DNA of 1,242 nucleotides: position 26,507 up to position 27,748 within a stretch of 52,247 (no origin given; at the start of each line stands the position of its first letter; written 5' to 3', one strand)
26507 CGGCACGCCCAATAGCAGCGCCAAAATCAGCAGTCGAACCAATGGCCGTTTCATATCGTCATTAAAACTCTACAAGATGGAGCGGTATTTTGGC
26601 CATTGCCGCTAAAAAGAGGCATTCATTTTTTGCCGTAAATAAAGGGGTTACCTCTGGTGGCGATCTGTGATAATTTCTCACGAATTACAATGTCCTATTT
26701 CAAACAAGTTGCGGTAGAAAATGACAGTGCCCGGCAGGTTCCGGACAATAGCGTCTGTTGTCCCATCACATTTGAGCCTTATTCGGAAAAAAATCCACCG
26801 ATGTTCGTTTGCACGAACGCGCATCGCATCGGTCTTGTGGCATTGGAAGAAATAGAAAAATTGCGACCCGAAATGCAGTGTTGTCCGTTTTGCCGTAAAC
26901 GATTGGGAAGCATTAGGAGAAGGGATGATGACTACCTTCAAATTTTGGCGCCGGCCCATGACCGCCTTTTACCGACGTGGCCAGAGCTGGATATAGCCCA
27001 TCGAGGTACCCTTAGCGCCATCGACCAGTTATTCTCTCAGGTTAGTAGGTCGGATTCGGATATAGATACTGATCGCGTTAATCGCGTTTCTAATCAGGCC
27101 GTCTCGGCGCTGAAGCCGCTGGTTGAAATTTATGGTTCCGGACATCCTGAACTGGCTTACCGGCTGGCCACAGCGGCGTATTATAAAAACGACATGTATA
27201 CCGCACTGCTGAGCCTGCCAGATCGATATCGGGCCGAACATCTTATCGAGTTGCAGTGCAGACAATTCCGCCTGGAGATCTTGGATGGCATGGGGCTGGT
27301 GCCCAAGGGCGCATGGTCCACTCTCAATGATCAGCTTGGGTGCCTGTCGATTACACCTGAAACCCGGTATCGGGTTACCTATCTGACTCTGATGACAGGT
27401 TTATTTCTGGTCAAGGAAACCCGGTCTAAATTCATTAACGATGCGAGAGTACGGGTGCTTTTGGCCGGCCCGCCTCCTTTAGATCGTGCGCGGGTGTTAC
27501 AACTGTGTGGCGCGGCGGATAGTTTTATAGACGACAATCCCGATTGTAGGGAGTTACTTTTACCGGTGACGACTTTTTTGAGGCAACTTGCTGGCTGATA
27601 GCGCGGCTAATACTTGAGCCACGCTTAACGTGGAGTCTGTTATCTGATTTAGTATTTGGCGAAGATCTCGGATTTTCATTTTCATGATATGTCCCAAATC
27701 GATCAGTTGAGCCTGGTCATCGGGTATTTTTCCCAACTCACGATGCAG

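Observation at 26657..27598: U-box/RING-like domain protein in a bacterial chromosome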

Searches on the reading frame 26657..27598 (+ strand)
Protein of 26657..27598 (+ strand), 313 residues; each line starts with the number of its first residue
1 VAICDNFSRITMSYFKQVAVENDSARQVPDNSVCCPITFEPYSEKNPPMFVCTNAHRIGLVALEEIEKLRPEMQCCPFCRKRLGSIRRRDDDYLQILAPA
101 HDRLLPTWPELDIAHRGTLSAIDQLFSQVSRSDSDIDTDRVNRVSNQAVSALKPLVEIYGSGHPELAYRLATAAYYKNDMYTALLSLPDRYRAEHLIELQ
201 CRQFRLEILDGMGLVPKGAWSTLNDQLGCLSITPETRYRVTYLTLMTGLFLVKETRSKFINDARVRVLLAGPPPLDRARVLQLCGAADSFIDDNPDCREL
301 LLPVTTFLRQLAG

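Call 3: search_protein_families(library=pfam, proteins=[window:26657-27598:+], max_evalue=1)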
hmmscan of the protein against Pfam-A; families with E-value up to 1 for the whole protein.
window:26657-27598:+ (313 aa): 0 families

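Call 4: search_solved_structures(query=window:26657-27595:+, max_evalue=10, show_alignments=3)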
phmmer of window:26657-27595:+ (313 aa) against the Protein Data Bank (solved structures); distinct sequences matched with E-value up to 10: 6.
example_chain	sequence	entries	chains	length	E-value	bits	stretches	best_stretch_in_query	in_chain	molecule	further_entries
1f48_A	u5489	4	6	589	0.018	17.4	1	183-306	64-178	ARSENITE-TRANSLOCATING ATPASE | ARSENICAL PUMP-DRIVING ATPASE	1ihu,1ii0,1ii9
9g0l_A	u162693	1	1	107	0.02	17.3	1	35-89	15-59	E3 ubiquitin-protein ligase SIAH1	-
4ppe_A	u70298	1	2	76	0.33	13.2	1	29-86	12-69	E3 ubiquitin-protein ligase RNF4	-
3ng2_A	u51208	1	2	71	0.39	13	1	29-86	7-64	RING finger protein 4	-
2ea6_A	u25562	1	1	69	0.59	12.4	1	29-83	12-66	RING finger protein 4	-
3goe_A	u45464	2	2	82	1.2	11.4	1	172-238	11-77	DNA repair protein rad60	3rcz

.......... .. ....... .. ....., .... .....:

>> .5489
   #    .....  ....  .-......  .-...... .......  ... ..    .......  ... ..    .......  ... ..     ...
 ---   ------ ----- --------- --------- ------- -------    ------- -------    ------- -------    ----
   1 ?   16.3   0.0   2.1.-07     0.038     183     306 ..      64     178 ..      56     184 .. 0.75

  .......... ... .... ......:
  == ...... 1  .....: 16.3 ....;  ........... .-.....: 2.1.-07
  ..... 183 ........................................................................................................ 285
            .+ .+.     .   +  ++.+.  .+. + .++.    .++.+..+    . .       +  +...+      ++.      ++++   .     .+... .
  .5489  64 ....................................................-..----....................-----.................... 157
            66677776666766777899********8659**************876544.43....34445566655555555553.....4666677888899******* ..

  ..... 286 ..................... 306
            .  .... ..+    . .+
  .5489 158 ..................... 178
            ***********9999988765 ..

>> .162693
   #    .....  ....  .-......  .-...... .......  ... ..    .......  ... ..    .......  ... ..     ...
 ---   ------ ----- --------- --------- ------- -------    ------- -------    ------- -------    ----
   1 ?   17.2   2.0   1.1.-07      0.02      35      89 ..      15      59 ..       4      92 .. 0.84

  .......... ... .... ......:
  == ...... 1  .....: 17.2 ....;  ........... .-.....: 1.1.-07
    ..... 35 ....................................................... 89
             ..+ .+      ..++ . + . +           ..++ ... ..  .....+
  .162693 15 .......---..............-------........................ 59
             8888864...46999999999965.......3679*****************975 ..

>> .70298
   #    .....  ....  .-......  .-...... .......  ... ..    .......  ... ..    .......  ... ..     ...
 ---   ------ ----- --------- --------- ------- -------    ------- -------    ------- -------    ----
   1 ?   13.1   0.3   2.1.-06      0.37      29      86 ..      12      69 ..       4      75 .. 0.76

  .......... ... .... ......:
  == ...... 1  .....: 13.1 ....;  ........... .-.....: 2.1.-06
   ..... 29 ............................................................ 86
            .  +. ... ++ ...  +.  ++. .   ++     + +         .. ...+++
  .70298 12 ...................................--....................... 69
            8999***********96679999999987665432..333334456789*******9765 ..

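Call 6: find_homologous_proteins(query=window:26657-27595:+, max_evalue=0.01)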
Query window:26657-27595:+ (313 aa): 1 proteins with E <= 0.01 among 1699 candidates.
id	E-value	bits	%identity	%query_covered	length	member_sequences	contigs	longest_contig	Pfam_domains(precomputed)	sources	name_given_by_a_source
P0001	1.2e-202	690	100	96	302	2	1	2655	-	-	-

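Call 7: search_protein_families(library=ncbifam, proteins=[window:26657-27598:+], max_evalue=0.001)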
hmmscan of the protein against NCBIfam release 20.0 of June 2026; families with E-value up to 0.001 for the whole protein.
window:26657-27598:+ (313 aa): 0 families

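Call 10: find_related_loci(query=window:26657-27595:+, collection=genome_contigs, flank=10000)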
Query window:26657-27595:+ (313 aa) in genome_contigs; peptide patterns used: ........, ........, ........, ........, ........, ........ (x = any residue, [..] = any of these).
24 stretches matched a pattern, but none encodes a relative of the query by tblastn (E <= 1e-3).

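Call 14: predict_structure(protein=window:26690-27595:+)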
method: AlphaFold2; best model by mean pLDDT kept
length: 302 residues; sequences in the alignment: 1
mean_pLDDT: 43.4   pTM: 0.31
mean pLDDT of the five models: 43.4, 42.1, 39.5, 36.2, 35.9
residues with pLDDT >= 90: 0; 70-90: 0; 50-70: 86; < 50: 216
segments of 3 or more residues with pLDDT < 50: 1-96, 120-124, 165-262, 282-290
pLDDT, mean of each block of 10 residues (from residue 1): 31 37 41 41 38 41 41 37 34 43 57 54 48 57 62 54 44 43 42 38 35 35 39 39 33 34 50 56 45 53 52
secondary structure, 60 per line:
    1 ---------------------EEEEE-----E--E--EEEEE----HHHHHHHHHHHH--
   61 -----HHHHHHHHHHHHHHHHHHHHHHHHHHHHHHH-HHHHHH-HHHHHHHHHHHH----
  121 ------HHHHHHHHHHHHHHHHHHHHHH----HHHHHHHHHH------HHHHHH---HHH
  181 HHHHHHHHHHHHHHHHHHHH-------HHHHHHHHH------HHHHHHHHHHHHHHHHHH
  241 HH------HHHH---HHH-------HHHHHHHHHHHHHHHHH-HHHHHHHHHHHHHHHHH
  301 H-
elements in order: E22-26 E38-42 H47-58 H66-96 H98-103 H105-116 H127-148 H153-162 H169-174 H178-200 H208-216 H223-242 H249-252 H266-282 H284-301

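Call 17: search_protein_representatives(protein=window:26657-27595:+)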
Query: 313 residues. Proteins with E-value up to 0.001 (for the whole library): 1; up to 1e-10: 1; up to 1e-30: 1. The best 1 are listed.
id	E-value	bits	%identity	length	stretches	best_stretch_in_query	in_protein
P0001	3.7e-203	689.7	100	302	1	12-313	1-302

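Call 18: find_encoding_contigs(protein=P0001, flank=10000)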
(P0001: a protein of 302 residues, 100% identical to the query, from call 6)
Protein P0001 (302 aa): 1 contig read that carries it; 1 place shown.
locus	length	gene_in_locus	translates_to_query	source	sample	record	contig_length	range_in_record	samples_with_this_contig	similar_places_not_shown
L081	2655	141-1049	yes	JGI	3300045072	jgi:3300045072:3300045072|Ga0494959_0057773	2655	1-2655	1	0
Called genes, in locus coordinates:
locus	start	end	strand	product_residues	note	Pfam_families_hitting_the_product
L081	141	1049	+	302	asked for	-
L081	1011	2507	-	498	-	-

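Call 32: find_homologous_proteins(query=window:26657-27595:+, max_evalue=10)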
Query window:26657-27595:+ (313 aa): 1 proteins with E <= 10 among 1699 candidates.
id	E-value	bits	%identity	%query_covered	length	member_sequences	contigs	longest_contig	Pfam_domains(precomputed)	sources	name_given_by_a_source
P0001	1.2e-202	690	100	96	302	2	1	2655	-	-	-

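Call 34: search_protein_families(library=padloc, proteins=[window:26657-27598:+], max_evalue=1)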
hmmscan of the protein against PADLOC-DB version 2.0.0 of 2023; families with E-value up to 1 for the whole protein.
window:26657-27598:+ (313 aa): 0 families

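Call 35: search_protein_families(library=phrogs, proteins=[window:26657-27598:+], max_evalue=1)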
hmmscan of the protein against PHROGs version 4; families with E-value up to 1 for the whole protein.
window:26657-27598:+ (313 aa): 0 families

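Call 50: find_related_loci(query=window:26657-27595:+, collection=metagenome_contigs, flank=10000)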
Query window:26657-27595:+ (313 aa) in metagenome_contigs; peptide patterns used: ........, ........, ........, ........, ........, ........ (x = any residue, [..] = any of these).
50 stretches matched a pattern, but none encodes a relative of the query by tblastn (E <= 1e-3).

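Call 66: fold_search(model_id=the predicted structure, library=pdb)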
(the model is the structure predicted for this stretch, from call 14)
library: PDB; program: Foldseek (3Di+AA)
matches with E <= 10: 88; with E <= 0.001: 0
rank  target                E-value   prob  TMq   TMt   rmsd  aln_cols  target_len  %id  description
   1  3ips_B                1.7e+00  0.21  0.15  0.20  11.2       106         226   11  X-ray structure of benzisoxazole synthetic agonist bound to the LXR-alpha (released 2010-06-02)
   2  4f7r_B                1.7e+00  0.12  0.21  0.24  14.3       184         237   17  Crystal structure of 14-3-3 protein from Giardia intestinalis (released 2013-05-22)
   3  6m6z_A                1.8e+00  0.08  0.14  0.19  21.1       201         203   14  A de novo designed transmembrane nanopore, TMH4C4 (released 2020-06-24)
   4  7ado_B                2.2e+00  0.08  0.17  0.18  17.5       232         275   15  Cryo-EM structure of human ER membrane protein complex in lipid nanodiscs (released 2020-12-02)
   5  4tql_B                2.3e+00  0.06  0.14  0.18  32.5       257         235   15  Computationally designed three helix bundle (released 2014-10-15)
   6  7esz_D                2.9e+00  0.09  0.21  0.17  15.8       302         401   10  Crystal structure of the complex formed by Wolbachia cytoplasmic incompatibility factors CinA and CinB with Mn2+ from  (released 2021-11-10)
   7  4zhe_B                2.9e+00  0.03  0.11  0.15  19.6       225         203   12  Crystal structure of the SeMet substituted Topless related protein 2 (TPR2) N-terminal domain (1-209) from rice (released 2015-08-05)
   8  7nh9_A                2.9e+00  0.02  0.10  0.09  21.4       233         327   16  structure of the full-length CmaX protein (released 2021-07-07)
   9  4pld_A                3.0e+00  0.11  0.17  0.20  13.8       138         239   13  Human Nuclear Receptor Liver Receptor Homologue-1, LRH-1, in its apo State Bound to a Fragment of Human TIF-2 (released 2015-12-16)
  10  5nqs_A                3.2e+00  0.04  0.11  0.17  13.9       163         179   11  Structure of the Arabidopsis Thaliana TOPLESS N-terminal domain (released 2017-07-26)
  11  4zsv_A                3.4e+00  0.09  0.21  0.21  10.6       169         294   14  Structure of a fusion protein with a helix linker, 2ARH-3-3KAW-1.0 (released 2015-08-19)
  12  3ibv_B                3.6e+00  0.09  0.26  0.12  12.0       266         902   11  Karyopherin cytosolic state (released 2009-08-25)
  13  1rp3_G                3.9e+00  0.03  0.12  0.14  19.6       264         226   12  Cocrystal structure of the flagellar sigma/anti-sigma complex, Sigma-28/FlgM (released 2004-04-06)
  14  6nbi_R                3.9e+00  0.02  0.12  0.11  21.9       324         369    9  Cryo-EM structure of parathyroid hormone receptor type 1 in complex with a long-acting parathyroid hormone analog and  (released 2019-04-17)
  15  3e3v                  4.2e+00  0.08  0.16  0.26  13.5       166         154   14  Crystal structure of RecX from Lactobacillus salivarius (released 2008-09-02)
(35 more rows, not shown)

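Call 69: find_related_loci(query=window:26657-27595:+, collection=viral_contigs, flank=5000)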
Query window:26657-27595:+ (313 aa) in viral_contigs; peptide patterns used: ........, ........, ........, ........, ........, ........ (x = any residue, [..] = any of these).
1 stretches matched a pattern, but none encodes a relative of the query by tblastn (E <= 1e-3).

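Call 71: search_dna_similar(query=window:26657-27595:+, collection=plasmids, mode=protein, max_evalue=1, max_rows=10)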
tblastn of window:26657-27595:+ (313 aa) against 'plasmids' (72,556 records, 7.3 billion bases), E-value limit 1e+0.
Records with a match: 35; places in all: 35; records where one place covers at least 80% of the query: 0.
Best place of each record, by identity: <60% 35.
By first word of the organism name: Escherichia 11; Klebsiella 8; Citrobacter 7; Enterobacter 3; Salmonella 2; Yersinia 2; Cronobacter 1; Buttiauxella 1.
By predicted mobility (MOB-suite, as given by PLSDB): conjugative 26; non-mobilizable 7; mobilizable 2.
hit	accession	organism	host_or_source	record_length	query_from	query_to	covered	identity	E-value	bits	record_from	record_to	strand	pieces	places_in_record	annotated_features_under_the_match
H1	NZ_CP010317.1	Escherichia coli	Turkey with septicemic infection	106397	178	310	42%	26.1%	4e-1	40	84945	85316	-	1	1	none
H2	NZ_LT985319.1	Escherichia coli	-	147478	183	310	41%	27.1%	3e-1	41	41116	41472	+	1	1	arsA: arsenite efflux transporter ATPase subunit ArsA (x2)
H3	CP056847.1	Escherichia coli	culture,Wastewater influent sample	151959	183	310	41%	27.1%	3e-1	40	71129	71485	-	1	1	arsA: arsenite efflux transporter ATPase subunit ArsA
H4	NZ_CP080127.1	Escherichia coli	chicken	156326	183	310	41%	27.1%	3e-1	40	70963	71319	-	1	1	arsA: arsenite efflux transporter ATPase subunit ArsA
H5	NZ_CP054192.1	Escherichia coli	fish,feces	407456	183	310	41%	27.1%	3e-1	40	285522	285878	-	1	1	arsA: arsenite efflux transporter ATPase subunit ArsA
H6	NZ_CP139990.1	Citrobacter koseri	-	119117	183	310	41%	27.1%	3e-1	40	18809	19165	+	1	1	arsA: arsenite efflux transporter ATPase subunit ArsA (x2)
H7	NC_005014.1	Salmonella enterica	-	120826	183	310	41%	27.1%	3e-1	40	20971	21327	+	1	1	arsA: arsenite efflux transporter ATPase subunit ArsA (x2)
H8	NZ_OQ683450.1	Escherichia coli K-12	-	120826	183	310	41%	27.1%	3e-1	40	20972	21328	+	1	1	arsA: arsenite efflux transporter ATPase subunit ArsA (x2)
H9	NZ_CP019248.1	Escherichia coli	Homo sapiens,urine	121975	183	310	41%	27.1%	3e-1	40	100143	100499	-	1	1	arsA: arsenite efflux transporter ATPase subunit ArsA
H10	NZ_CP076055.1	Escherichia coli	Cell culture,Transcojugate labstrain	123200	183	310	41%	27.1%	3e-1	40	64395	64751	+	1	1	arsA: arsenite efflux transporter ATPase subunit ArsA (x2)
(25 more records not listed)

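Call 72: search_dna_similar(query=window:26657-27595:+, collection=phages, mode=protein, max_evalue=1, max_rows=10)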
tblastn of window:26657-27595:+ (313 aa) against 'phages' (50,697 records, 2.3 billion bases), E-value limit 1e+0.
No match.
